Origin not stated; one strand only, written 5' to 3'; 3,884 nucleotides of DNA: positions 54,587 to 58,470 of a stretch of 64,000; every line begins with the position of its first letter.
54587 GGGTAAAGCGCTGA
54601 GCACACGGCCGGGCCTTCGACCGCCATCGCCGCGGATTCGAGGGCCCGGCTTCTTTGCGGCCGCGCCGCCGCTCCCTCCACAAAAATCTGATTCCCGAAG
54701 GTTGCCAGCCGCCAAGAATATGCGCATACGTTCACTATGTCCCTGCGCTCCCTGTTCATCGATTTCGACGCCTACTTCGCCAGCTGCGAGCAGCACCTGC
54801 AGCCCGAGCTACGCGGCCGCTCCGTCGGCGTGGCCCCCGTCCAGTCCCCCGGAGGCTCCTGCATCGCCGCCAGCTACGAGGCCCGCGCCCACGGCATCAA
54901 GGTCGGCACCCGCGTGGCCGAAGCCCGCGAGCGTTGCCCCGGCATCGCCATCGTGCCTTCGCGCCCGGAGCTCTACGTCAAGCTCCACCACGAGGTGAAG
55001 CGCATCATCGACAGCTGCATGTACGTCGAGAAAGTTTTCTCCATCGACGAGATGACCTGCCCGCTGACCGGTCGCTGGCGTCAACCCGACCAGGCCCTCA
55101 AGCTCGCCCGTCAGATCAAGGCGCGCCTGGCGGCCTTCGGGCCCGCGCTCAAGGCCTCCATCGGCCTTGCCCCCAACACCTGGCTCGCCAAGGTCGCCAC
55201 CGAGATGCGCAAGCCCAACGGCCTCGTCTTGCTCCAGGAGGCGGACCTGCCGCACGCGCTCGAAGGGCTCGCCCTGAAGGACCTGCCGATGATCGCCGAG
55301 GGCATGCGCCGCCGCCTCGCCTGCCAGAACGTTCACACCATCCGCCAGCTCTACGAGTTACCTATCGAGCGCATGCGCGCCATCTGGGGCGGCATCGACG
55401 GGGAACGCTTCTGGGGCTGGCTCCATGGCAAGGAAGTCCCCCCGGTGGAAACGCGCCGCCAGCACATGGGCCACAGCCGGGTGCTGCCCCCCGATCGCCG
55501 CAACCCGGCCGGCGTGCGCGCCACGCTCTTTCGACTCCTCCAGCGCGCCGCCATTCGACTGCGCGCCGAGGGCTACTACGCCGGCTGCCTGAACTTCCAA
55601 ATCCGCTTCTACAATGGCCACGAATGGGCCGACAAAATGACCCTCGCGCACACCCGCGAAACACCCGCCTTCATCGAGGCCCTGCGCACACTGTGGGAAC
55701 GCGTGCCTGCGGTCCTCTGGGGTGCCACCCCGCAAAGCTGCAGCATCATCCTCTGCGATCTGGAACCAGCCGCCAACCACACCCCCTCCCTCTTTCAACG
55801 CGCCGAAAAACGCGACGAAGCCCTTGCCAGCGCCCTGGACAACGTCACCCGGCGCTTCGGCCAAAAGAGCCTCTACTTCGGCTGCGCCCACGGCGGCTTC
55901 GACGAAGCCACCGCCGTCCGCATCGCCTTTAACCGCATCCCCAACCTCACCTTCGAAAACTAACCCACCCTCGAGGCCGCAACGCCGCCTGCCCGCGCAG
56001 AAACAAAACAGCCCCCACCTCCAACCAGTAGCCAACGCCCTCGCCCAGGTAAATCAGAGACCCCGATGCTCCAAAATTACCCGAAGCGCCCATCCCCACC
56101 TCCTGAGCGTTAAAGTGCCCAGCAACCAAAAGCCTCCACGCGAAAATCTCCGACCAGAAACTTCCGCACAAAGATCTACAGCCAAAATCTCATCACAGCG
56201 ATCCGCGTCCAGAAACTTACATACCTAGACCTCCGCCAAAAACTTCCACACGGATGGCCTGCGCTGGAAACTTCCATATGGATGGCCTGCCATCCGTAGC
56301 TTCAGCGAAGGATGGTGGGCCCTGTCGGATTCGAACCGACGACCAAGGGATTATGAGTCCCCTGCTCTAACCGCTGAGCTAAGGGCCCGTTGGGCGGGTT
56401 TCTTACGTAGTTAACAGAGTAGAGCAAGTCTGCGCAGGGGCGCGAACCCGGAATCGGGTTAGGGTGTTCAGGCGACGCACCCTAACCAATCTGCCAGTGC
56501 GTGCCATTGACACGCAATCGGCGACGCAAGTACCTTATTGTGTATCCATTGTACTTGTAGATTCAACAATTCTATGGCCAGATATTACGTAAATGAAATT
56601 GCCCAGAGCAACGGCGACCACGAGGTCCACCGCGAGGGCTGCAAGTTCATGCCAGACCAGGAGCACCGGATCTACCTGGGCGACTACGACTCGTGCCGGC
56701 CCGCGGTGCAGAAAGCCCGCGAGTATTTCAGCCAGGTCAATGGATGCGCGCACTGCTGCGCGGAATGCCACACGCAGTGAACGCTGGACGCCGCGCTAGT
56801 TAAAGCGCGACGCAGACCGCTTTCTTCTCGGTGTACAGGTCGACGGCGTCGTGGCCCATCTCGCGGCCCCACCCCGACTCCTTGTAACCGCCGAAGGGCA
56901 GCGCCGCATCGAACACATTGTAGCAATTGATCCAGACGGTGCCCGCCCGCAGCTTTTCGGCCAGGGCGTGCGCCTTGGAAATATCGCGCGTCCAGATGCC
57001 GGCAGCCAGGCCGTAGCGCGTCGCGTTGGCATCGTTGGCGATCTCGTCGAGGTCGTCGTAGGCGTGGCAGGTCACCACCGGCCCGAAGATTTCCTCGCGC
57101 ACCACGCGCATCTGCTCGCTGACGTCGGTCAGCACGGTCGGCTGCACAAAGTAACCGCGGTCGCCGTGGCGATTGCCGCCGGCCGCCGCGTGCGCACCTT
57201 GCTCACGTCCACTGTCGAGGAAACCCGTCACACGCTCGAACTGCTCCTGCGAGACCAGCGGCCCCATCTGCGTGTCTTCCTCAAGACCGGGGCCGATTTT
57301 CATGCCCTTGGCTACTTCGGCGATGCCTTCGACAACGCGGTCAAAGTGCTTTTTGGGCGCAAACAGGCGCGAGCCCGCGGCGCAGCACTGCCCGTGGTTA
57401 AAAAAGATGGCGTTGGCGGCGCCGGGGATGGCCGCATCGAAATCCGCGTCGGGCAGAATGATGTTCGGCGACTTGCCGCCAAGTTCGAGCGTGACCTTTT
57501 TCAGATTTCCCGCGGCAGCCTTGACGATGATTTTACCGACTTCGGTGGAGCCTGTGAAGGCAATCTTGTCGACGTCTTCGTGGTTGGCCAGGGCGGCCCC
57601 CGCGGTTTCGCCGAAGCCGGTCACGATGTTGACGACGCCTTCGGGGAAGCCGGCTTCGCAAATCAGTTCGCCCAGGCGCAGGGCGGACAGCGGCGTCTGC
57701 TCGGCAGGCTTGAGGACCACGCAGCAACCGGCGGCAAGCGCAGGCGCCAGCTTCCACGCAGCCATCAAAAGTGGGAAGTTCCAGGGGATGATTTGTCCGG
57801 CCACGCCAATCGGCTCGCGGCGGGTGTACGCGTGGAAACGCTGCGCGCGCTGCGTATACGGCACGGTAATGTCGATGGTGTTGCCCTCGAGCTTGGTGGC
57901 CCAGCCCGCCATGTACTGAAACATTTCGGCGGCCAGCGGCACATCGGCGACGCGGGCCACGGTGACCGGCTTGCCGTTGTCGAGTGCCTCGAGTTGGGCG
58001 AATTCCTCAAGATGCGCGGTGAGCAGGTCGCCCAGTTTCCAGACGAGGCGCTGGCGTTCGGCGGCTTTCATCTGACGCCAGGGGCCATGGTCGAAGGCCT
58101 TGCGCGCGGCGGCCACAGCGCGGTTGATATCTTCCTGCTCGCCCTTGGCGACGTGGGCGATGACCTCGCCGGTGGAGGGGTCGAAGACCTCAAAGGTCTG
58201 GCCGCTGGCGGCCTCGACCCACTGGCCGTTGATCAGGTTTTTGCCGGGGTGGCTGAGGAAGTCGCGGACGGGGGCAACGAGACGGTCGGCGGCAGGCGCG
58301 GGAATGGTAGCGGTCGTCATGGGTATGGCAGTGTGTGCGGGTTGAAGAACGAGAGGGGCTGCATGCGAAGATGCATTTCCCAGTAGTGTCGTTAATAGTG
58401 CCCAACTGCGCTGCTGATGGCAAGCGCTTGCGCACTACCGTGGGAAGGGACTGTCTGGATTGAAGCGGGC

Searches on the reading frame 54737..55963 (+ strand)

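Call 74: search_protein_families(library=pfam, proteins=[window:54737-55963:+], max_evalue=0.001)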
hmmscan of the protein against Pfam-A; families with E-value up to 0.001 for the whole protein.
window:54737-55963:+ (408 aa): 2 families
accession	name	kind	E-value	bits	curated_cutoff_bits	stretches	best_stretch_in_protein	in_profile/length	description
PF00817.25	IMS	-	1.7e-34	119.3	23.2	1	8-156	1-148/148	impB/mucB/samB family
PF11799.13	IMS_C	-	4.5e-11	43.6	20.7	1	241-349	1-106/109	impB/mucB/samB family C-terminal domain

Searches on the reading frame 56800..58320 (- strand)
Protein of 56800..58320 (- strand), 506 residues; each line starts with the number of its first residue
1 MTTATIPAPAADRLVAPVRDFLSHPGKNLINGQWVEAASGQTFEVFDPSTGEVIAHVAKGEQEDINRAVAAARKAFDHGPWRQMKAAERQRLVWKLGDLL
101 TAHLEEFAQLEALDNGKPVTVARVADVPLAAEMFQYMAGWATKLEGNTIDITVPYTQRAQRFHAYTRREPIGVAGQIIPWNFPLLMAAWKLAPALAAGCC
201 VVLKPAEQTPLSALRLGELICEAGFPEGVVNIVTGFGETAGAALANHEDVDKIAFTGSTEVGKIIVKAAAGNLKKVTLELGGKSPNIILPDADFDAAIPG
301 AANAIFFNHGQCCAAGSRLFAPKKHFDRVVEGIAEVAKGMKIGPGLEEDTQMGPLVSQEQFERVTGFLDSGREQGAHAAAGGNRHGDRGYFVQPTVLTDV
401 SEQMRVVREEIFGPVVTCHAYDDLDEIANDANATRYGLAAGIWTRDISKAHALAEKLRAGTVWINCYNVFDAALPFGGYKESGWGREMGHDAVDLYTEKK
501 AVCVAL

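Call 74: search_protein_families(library=pfam, proteins=[window:56800-58320:-], max_evalue=0.001)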
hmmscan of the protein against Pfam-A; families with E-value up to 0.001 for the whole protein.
window:56800-58320:- (506 aa): 1 family
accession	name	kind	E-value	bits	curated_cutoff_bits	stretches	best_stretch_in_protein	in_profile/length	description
PF00171.27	Aldedh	-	3.7e-180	599.9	23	1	34-502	1-461/461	Aldehyde dehydrogenase family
